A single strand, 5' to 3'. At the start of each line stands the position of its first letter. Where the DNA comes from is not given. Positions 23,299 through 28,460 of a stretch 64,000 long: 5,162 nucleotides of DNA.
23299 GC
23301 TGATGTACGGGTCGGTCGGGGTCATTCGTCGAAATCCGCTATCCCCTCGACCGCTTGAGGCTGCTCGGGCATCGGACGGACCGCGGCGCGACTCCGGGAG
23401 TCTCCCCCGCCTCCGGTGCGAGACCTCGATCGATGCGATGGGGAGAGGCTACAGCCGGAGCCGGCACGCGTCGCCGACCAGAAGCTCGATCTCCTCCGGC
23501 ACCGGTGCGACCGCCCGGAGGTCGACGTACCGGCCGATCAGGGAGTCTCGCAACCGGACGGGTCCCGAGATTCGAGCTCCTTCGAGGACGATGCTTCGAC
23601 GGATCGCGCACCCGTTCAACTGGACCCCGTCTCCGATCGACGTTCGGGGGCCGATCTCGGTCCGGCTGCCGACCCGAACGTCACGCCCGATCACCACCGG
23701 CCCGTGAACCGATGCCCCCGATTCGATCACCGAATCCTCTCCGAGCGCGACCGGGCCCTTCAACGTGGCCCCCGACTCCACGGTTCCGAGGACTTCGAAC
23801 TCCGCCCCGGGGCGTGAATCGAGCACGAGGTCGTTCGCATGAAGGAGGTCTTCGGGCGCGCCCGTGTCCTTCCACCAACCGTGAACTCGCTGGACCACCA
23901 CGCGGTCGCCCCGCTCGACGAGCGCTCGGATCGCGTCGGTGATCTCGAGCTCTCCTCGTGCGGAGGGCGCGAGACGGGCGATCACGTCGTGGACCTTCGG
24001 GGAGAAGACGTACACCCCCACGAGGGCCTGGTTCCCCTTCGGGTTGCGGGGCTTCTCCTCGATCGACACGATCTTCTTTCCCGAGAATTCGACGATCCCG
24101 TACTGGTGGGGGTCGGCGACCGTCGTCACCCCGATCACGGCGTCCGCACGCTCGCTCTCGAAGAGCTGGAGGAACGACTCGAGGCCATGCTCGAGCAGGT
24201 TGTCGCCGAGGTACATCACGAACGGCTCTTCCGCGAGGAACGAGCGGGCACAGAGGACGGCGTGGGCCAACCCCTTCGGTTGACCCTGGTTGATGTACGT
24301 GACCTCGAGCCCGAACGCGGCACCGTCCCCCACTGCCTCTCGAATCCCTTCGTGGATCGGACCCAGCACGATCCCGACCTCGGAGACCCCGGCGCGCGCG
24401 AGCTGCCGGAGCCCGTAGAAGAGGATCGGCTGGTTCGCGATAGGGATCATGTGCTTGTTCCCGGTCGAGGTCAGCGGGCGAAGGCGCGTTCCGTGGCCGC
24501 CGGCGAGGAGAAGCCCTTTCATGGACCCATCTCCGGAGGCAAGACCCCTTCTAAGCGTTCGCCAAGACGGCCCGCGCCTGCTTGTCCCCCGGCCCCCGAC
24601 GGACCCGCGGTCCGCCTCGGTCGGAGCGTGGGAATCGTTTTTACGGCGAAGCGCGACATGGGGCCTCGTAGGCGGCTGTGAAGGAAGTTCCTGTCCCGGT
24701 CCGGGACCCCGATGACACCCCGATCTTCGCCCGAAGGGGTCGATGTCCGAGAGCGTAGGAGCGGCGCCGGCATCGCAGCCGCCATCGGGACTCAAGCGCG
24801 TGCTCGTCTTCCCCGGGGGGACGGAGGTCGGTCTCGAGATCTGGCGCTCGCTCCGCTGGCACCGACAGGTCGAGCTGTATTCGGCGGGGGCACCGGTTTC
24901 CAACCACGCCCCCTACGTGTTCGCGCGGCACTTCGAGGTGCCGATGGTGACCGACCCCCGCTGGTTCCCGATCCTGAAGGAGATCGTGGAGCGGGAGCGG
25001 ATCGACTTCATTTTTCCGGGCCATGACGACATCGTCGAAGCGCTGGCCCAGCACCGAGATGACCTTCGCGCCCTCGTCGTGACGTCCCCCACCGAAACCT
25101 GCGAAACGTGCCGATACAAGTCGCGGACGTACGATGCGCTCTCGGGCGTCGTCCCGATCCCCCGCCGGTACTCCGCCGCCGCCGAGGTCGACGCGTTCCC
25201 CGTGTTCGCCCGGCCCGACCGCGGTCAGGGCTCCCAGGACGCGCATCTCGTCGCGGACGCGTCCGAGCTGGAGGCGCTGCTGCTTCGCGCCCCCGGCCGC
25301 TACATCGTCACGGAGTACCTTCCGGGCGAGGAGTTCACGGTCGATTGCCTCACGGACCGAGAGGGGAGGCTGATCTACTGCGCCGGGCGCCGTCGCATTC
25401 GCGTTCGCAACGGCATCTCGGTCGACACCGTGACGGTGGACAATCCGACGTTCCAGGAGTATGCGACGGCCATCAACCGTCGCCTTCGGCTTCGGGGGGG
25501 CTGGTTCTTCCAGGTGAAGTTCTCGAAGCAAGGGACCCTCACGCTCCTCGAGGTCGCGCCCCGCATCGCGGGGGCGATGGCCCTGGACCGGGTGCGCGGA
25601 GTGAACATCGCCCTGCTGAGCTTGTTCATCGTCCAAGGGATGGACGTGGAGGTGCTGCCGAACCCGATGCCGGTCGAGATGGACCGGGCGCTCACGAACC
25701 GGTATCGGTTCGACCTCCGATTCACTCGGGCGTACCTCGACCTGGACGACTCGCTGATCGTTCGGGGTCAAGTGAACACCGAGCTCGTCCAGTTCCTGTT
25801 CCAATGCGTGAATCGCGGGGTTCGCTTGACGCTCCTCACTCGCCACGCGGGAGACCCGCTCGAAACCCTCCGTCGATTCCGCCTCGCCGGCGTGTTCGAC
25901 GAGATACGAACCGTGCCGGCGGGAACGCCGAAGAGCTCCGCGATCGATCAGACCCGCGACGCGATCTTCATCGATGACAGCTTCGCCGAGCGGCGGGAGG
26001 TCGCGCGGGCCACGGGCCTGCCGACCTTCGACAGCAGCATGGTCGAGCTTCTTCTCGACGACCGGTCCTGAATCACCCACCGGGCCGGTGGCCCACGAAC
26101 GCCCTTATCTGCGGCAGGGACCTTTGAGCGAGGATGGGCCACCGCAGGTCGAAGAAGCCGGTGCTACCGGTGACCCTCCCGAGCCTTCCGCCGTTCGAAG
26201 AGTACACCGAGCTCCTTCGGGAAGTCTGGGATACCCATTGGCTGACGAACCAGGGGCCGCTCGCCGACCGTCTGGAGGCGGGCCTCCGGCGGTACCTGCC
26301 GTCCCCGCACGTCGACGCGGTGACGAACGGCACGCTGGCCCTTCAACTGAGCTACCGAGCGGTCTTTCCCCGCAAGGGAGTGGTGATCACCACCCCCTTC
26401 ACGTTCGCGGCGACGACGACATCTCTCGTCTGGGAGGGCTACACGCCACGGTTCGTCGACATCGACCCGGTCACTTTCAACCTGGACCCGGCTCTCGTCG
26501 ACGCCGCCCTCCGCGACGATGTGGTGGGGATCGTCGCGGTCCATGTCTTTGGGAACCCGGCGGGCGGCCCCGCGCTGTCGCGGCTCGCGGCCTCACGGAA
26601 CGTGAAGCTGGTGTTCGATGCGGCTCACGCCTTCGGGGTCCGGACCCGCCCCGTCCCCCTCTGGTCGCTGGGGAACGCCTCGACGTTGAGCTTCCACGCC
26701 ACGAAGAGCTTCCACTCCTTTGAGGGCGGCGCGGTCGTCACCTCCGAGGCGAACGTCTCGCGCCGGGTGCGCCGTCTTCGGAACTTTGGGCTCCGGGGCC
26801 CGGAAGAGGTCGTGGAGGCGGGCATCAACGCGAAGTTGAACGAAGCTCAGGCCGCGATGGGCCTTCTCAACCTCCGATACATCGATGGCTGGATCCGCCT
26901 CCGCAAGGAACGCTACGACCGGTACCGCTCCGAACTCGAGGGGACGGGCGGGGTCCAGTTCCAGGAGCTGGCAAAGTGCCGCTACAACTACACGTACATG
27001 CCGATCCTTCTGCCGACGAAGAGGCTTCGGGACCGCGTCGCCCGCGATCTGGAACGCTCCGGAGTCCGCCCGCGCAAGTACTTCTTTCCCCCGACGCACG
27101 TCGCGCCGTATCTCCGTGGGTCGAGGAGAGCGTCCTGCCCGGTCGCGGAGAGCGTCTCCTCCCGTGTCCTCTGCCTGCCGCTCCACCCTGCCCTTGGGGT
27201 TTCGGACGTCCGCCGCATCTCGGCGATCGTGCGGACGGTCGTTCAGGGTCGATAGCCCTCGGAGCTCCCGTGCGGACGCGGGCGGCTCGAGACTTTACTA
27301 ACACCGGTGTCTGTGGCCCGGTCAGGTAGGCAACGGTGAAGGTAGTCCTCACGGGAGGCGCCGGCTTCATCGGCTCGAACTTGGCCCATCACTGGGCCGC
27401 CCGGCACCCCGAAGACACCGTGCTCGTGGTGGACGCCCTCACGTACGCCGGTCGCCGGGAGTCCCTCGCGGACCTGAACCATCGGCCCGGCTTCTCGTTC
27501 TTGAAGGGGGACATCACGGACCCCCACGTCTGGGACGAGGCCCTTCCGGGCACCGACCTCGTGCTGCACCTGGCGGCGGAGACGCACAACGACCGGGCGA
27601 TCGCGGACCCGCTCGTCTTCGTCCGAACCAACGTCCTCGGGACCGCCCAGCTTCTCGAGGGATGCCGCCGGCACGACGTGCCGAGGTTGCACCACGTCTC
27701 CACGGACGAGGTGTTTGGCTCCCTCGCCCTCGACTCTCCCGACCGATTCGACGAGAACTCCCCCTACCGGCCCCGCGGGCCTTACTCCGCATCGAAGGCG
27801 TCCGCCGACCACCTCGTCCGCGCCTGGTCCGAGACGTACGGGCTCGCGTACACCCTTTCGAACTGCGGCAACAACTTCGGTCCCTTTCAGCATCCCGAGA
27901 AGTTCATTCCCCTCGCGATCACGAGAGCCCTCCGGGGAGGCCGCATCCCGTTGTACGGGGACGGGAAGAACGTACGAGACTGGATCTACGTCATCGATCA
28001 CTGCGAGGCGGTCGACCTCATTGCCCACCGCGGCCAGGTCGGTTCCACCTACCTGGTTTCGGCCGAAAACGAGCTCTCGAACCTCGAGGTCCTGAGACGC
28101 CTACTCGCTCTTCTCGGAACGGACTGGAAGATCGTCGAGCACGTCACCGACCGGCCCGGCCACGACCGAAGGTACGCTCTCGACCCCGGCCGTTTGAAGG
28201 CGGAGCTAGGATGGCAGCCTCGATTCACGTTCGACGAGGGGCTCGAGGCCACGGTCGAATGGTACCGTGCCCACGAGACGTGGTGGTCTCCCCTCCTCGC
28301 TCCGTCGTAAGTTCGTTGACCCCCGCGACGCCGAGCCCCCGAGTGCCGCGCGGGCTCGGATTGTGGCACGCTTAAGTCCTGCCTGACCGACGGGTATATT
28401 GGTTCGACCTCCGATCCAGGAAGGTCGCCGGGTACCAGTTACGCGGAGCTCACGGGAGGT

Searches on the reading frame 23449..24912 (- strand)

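Call 10: search_protein_families(library=pfam, proteins=[window:23449-24912:-], max_evalue=0.001)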
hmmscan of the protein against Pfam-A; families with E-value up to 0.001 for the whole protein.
window:23449-24912:- (487 aa): 5 families
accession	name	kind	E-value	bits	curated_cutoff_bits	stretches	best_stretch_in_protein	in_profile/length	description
PF00483.29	NTP_transferase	-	7.5e-53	180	21.2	1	132-364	1-243/245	Nucleotidyl transferase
PF12804.13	NTP_transf_3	-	1.8e-09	38.4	27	1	133-264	1-124/160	MobA-like NTP transferase domain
PF00132.30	Hexapep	-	2.8e-08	33.5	27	1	406-435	2-31/36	Bacterial transferase hexapeptide (six repeats)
PF25084.1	LbH_EIF2B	-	6.9e-06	26.5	54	1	379-463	13-97/105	EIF2B subunit epsilon LbH domain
PF25087.1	GMPPB_C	-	7.8e-05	22.8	39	1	404-460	3-60/110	GMPPB C-terminal domain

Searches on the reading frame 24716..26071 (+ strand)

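Call 10: search_protein_families(library=pfam, proteins=[window:24716-26071:+], max_evalue=0.001)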
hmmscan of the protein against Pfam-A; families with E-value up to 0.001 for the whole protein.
window:24716-26071:+ (451 aa): 4 families
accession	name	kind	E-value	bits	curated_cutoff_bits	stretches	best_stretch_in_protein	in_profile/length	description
PF15632.11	ATPgrasp_Ter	-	3.7e-20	72.5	29.1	1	196-311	5-113/131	ATP-grasp in the biosynthetic pathway with Ter operon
PF02655.19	ATP-grasp_3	-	4.5e-09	37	23.2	1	135-286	4-159/160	ATP-grasp domain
PF13535.11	ATP-grasp_4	-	6.8e-06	26.2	27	1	194-288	53-157/160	ATP-grasp domain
PF21360.3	PylC-like_N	-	2.4e-05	24.8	27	1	65-120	36-91/96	PylC-like, N-terminal domain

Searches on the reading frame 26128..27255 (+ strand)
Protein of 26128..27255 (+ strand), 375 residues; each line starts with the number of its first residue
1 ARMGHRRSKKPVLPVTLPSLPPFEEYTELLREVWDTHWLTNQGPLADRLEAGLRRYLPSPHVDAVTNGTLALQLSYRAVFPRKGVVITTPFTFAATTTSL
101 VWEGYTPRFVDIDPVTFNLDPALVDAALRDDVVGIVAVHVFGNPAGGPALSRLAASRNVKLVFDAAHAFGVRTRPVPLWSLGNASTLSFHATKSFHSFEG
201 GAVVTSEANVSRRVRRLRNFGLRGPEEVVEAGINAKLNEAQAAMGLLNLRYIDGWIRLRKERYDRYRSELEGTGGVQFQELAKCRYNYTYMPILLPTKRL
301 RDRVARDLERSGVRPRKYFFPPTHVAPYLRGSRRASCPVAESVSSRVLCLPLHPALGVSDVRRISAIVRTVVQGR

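Call 10: search_protein_families(library=pfam, proteins=[window:26128-27255:+], max_evalue=0.001)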
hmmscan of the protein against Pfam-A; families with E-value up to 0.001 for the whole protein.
window:26128-27255:+ (375 aa): 1 family
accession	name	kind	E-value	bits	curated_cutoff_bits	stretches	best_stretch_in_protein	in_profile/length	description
PF01041.23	DegT_DnrJ_EryC1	-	3.8e-81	273.5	19.8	1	25-368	6-359/360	DegT/DnrJ/EryC1/StrS aminotransferase family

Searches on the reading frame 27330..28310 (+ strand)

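Call 10: search_protein_families(library=pfam, proteins=[window:27330-28310:+], max_evalue=0.001)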
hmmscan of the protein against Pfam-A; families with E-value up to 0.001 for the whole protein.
window:27330-28310:+ (326 aa): 7 families
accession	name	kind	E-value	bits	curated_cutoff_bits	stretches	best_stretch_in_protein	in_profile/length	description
PF16363.11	GDP_Man_Dehyd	-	7.1e-68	229.9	27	1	7-307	2-331/332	GDP-mannose 4,6 dehydratase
PF01370.27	Epimerase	-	5.1e-60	203.3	20.9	1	5-242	1-238/240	NAD dependent epimerase/dehydratase family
PF01073.25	3Beta_HSD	-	1.8e-19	70.3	22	1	6-221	1-218/280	3-beta hydroxysteroid dehydrogenase/isomerase family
PF04321.23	RmlD_sub_bind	-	4.3e-14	52.7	27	1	4-170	2-143/287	RmlD substrate binding domain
PF07993.18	NAD_binding_4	-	1.2e-12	48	20.1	1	7-179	1-204/258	Male sterility protein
PF02719.21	Polysacc_synt_2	-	6.8e-11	42.3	20.2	1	5-127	1-130/293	Polysaccharide biosynthesis protein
PF13460.12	NAD_binding_10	-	5.3e-09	36.6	27.2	1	9-175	1-139/184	NAD(P)H-binding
